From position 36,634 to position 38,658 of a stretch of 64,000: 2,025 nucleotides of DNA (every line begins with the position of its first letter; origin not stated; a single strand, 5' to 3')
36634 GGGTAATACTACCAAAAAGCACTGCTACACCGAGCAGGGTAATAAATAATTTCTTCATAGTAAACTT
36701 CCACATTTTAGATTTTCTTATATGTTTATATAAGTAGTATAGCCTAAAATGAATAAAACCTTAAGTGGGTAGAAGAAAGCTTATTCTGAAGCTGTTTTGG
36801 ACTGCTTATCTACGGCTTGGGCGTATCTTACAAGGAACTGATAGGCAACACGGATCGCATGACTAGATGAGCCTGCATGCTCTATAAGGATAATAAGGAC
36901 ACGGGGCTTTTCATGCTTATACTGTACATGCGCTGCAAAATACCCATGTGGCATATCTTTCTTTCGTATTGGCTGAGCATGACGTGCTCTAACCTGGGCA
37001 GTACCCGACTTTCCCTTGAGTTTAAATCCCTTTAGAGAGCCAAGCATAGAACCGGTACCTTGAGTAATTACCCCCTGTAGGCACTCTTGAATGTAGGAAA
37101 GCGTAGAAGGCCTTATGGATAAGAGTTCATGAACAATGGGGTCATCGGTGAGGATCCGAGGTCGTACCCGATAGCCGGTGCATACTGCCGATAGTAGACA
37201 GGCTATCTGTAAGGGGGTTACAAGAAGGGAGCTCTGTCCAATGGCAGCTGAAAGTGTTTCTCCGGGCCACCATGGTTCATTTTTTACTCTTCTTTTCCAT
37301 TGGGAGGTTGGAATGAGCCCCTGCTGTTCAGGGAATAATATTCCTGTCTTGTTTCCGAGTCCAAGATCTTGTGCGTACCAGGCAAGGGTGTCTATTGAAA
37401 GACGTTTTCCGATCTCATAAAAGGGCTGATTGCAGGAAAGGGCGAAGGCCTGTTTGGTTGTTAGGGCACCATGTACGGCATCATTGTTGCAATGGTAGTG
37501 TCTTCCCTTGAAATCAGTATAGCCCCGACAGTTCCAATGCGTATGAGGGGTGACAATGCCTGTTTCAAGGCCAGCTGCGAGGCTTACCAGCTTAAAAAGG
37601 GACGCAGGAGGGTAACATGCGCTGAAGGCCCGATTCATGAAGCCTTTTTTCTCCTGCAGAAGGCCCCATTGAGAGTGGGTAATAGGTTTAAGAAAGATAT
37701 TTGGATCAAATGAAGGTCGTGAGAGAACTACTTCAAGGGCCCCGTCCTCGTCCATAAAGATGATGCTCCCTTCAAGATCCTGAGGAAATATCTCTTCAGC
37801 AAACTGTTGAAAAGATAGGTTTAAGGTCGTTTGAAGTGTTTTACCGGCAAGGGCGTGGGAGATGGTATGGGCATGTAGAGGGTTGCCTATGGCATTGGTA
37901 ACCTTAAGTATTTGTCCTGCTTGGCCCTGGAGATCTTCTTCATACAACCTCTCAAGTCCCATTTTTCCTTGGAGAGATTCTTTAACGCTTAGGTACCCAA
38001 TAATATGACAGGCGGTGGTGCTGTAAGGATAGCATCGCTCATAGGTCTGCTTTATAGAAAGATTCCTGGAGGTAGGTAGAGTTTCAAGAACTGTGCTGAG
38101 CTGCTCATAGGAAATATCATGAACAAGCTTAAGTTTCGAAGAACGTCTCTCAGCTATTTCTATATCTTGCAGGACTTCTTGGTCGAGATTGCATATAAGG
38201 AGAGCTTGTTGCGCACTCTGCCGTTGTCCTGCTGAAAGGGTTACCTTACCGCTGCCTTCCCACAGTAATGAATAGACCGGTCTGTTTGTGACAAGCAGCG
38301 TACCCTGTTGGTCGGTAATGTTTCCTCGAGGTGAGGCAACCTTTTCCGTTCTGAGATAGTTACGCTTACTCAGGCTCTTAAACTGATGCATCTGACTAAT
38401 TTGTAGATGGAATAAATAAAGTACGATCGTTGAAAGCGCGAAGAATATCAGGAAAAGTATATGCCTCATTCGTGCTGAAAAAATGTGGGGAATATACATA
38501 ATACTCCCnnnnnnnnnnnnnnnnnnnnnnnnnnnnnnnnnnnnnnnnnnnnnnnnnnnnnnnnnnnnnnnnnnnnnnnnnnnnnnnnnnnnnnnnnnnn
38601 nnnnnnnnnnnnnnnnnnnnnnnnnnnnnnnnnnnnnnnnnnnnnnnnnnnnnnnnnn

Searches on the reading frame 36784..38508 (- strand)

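Call 48: search_protein_families(library=pfam, proteins=[window:36784-38508:-], max_evalue=0.0001)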
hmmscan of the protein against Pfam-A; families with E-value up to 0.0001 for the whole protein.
window:36784-38508:- (575 aa): 3 families
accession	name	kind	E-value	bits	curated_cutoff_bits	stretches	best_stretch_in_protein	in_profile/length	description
PF00905.27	Transpeptidase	-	9e-44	150.3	22.1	1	247-546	1-282/299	Penicillin binding protein transpeptidase domain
PF03717.20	PBP_dimer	-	4.6e-22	79.7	24.4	1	58-211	3-176/180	Penicillin-binding Protein dimerisation domain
PF21922.1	PBP_dimer_2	-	6.2e-05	23.6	27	0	151-199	18-63/83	Penicillin binding protein A dimerisation domain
